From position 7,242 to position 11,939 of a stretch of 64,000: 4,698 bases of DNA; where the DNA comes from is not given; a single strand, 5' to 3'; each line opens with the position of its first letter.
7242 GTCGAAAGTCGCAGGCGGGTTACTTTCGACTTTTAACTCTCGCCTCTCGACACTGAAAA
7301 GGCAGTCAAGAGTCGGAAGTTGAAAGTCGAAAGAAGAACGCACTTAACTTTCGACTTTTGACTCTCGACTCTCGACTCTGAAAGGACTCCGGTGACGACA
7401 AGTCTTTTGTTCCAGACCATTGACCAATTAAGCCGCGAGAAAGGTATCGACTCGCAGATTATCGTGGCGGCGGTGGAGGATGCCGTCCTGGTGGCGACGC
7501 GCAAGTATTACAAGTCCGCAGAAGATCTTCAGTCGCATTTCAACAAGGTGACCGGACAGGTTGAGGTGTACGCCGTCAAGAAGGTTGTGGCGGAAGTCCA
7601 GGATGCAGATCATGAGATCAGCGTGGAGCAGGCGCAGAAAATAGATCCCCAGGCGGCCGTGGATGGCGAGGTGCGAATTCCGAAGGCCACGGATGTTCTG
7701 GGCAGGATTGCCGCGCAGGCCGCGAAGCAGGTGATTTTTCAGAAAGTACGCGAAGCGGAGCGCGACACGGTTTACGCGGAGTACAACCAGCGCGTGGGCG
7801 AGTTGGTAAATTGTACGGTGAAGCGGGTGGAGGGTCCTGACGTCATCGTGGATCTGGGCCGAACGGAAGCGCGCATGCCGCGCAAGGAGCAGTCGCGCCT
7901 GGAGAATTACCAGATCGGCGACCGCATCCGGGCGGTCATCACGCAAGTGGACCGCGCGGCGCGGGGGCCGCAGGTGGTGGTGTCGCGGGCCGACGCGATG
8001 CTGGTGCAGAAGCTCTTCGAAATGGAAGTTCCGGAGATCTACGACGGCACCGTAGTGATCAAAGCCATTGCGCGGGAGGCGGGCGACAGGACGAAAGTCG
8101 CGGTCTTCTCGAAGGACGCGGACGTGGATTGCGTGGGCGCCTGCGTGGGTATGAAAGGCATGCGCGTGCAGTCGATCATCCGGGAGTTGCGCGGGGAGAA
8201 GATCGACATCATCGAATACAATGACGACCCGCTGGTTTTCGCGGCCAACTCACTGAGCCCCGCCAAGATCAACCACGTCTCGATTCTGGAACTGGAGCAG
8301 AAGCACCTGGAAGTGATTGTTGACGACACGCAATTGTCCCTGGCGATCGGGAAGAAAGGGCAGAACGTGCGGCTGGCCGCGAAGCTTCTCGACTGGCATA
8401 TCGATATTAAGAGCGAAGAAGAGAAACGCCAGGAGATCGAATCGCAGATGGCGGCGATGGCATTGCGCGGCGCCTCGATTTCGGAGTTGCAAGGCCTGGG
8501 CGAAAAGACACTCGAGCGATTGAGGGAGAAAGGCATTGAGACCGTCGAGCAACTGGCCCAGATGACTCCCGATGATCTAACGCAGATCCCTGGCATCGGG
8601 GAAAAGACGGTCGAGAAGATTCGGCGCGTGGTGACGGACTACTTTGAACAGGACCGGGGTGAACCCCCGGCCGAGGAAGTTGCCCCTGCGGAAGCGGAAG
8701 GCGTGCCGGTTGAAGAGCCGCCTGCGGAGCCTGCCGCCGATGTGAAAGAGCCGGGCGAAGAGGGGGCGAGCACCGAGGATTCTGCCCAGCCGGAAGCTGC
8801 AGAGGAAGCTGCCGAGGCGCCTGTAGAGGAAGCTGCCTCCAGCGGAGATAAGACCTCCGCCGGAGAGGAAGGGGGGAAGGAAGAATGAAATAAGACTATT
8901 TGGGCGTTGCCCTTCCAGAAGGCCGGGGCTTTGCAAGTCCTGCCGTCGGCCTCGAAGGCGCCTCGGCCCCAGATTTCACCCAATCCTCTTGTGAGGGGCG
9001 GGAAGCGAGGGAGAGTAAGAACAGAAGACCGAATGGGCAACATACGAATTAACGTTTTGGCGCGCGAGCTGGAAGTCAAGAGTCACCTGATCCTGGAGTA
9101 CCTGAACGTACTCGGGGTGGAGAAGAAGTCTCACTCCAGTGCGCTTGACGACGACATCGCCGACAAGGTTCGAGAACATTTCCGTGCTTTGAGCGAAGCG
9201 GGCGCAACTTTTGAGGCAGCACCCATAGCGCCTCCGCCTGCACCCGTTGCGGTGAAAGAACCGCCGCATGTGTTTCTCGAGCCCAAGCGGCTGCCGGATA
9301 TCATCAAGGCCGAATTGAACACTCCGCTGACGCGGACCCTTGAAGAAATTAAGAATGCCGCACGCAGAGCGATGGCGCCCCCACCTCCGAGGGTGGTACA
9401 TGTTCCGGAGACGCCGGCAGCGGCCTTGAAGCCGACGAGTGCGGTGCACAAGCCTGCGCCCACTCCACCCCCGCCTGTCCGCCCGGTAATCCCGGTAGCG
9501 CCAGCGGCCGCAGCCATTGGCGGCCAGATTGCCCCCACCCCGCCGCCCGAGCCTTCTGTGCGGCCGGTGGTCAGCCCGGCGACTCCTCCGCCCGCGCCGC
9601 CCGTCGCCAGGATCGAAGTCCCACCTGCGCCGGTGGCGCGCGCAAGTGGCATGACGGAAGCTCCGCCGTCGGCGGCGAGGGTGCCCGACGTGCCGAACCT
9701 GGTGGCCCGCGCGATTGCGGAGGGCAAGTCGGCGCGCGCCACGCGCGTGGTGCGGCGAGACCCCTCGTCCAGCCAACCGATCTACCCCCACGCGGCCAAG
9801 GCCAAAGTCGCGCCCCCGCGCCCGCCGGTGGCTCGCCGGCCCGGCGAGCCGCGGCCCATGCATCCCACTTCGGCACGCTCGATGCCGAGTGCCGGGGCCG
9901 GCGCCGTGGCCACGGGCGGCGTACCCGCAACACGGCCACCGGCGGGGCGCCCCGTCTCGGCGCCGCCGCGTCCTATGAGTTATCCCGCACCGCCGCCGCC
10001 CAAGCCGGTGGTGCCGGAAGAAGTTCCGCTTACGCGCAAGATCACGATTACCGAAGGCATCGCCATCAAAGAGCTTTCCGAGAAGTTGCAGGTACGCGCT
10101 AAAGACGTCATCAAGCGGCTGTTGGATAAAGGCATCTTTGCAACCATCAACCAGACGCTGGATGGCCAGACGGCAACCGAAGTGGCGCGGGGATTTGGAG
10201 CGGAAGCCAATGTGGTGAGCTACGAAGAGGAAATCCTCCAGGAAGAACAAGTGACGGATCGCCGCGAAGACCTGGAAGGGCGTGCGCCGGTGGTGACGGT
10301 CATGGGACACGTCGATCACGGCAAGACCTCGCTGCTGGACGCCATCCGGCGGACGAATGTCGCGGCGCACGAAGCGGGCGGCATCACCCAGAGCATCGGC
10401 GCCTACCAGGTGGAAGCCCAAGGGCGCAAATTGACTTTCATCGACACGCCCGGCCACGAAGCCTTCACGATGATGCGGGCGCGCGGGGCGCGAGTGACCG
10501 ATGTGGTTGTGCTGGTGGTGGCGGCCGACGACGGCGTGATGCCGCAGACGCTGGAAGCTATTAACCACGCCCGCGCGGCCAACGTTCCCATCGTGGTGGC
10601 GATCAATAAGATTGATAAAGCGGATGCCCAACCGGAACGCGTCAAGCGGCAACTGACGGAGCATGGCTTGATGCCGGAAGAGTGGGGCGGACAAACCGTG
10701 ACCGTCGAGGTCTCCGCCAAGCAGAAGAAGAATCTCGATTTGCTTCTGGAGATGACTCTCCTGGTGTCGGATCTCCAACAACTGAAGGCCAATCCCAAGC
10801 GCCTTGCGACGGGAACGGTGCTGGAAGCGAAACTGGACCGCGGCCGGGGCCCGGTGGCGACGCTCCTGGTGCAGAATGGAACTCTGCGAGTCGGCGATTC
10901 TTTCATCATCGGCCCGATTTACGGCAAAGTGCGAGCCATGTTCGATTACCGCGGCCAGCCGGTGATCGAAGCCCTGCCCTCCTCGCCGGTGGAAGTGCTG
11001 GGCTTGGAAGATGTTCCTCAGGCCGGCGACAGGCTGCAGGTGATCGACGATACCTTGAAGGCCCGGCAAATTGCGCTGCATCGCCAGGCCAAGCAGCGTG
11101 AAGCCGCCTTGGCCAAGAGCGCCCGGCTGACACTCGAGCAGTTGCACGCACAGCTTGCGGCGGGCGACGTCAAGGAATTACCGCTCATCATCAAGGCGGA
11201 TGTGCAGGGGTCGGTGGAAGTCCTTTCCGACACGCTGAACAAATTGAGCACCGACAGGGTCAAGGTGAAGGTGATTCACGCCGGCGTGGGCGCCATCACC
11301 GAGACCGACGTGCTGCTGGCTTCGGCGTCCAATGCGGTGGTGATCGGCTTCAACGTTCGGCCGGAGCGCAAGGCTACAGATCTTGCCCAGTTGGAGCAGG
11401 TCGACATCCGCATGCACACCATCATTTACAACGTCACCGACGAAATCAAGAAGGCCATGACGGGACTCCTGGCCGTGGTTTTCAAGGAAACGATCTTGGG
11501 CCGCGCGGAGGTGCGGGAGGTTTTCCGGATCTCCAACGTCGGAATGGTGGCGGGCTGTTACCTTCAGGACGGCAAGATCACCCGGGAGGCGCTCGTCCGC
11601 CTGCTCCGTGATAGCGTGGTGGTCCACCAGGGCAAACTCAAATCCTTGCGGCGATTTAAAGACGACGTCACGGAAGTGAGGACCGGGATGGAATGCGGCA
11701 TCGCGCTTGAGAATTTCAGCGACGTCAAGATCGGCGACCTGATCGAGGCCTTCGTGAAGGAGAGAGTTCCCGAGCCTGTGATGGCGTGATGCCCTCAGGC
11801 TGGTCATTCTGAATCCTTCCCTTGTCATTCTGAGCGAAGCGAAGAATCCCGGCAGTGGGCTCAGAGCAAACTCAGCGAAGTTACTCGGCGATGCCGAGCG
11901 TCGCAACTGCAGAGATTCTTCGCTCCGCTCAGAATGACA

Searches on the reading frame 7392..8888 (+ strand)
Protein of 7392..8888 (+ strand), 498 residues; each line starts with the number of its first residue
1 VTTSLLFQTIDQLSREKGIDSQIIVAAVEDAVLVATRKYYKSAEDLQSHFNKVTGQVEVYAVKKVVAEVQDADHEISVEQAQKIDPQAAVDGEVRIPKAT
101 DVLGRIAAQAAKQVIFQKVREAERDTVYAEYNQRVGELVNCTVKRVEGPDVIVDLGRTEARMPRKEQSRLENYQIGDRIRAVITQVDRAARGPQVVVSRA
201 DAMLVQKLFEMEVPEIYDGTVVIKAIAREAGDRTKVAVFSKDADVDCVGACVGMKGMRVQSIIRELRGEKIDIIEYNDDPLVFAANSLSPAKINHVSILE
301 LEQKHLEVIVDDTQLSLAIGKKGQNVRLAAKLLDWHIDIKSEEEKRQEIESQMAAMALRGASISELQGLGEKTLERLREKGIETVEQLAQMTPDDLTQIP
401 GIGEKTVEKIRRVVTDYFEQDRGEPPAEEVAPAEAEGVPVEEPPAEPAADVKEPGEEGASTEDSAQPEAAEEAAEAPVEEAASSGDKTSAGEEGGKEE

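Call 7: search_protein_families(library=pfam, proteins=[window:7392-8888:+], max_evalue=0.001)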
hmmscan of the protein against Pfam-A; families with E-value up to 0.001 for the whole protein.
window:7392-8888:+ (498 aa): 10 families
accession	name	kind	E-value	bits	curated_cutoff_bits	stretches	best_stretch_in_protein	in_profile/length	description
PF08529.16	NusA_N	-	6.8e-34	117.1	23.8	1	6-125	2-119/119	NusA N-terminal domain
PF13184.12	KH_5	-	2.3e-28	98.5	27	1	230-298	1-69/69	NusA-like KH domain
PF14520.12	HHH_5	-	8.3e-15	55.5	27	1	365-411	6-52/57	Helix-hairpin-helix domain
PF03118.21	RNA_pol_A_CTD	-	2.9e-08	33.8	23.8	1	369-414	20-65/67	Bacterial RNA polymerase, alpha chain C terminal domain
PF00575.29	S1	-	1.1e-06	29.4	22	1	134-195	3-71/74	S1 RNA binding domain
PF00633.29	HHH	-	2.1e-06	27.7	24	1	388-411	5-28/30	Helix-hairpin-helix motif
PF21794.3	RAD51D_N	-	2.2e-05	25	27.3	1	368-414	11-57/60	RAD51D, N-terminal domain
PF14716.13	HHH_8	-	3.5e-05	24.5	30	0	392-415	46-69/73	Helix-hairpin-helix domain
PF21999.2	IMS_HHH_1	-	0.00012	22.9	27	0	366-406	3-41/53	DNA polymerase-iota, thumb domain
PF12826.13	HHH_2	-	0.00085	19.9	27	0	370-412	12-53/64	Helix-hairpin-helix motif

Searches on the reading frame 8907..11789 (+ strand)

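Call 7: search_protein_families(library=pfam, proteins=[window:8907-11789:+], max_evalue=0.001)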
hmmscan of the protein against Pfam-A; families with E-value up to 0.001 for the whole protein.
window:8907-11789:+ (960 aa): 13 families
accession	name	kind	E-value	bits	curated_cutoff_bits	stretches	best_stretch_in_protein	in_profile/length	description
PF11987.13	IF-2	-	1.4e-41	141.6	27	1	734-848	3-117/117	Translation-initiation factor 2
PF00009.33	GTP_EFTU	-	9.7e-37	126.8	26.5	1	462-617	5-182/188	Elongation factor Tu GTP binding domain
PF22042.2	EF-G_D2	-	2.6e-27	95.2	27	1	634-712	2-83/84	Elongation factor G domain 2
PF04760.21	IF2_N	-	3.1e-27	94.5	25.3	2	382-433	1-53/53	Translation initiation factor IF-2, N-terminal region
PF01926.29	MMR_HSR1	-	1.9e-12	47.7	21.9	1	463-568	2-113/113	50S ribosome-binding GTPase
PF03144.31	GTP_EFTU_D2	-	8.2e-09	36.2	30.3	1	879-946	1-72/73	Elongation factor Tu domain 2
PF00071.28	Ras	-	1.2e-06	28.6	21.6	1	464-615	3-154/162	Ras family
PF02421.24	FeoB_N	-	6.9e-06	26.1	27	1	463-614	3-153/156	Ferrous iron transport protein B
PF00025.27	Arf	-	0.00012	22.1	22.3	1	465-611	19-168/174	ADP-ribosylation factor family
PF09439.16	SRPRB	-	0.00015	21.6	25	1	460-583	3-133/178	Signal recognition particle receptor beta subunit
PF10662.15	PduV-EutP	-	0.00062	20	21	0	463-614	4-138/143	Ethanolamine utilisation - propanediol utilisation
PF03193.22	RsgA_GTPase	-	0.00068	19.9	30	0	528-610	21-97/174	RsgA GTPase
PF08477.19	Roc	-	0.00075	20.2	27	0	463-570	2-119/119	Ras of Complex, Roc, domain of DAPkinase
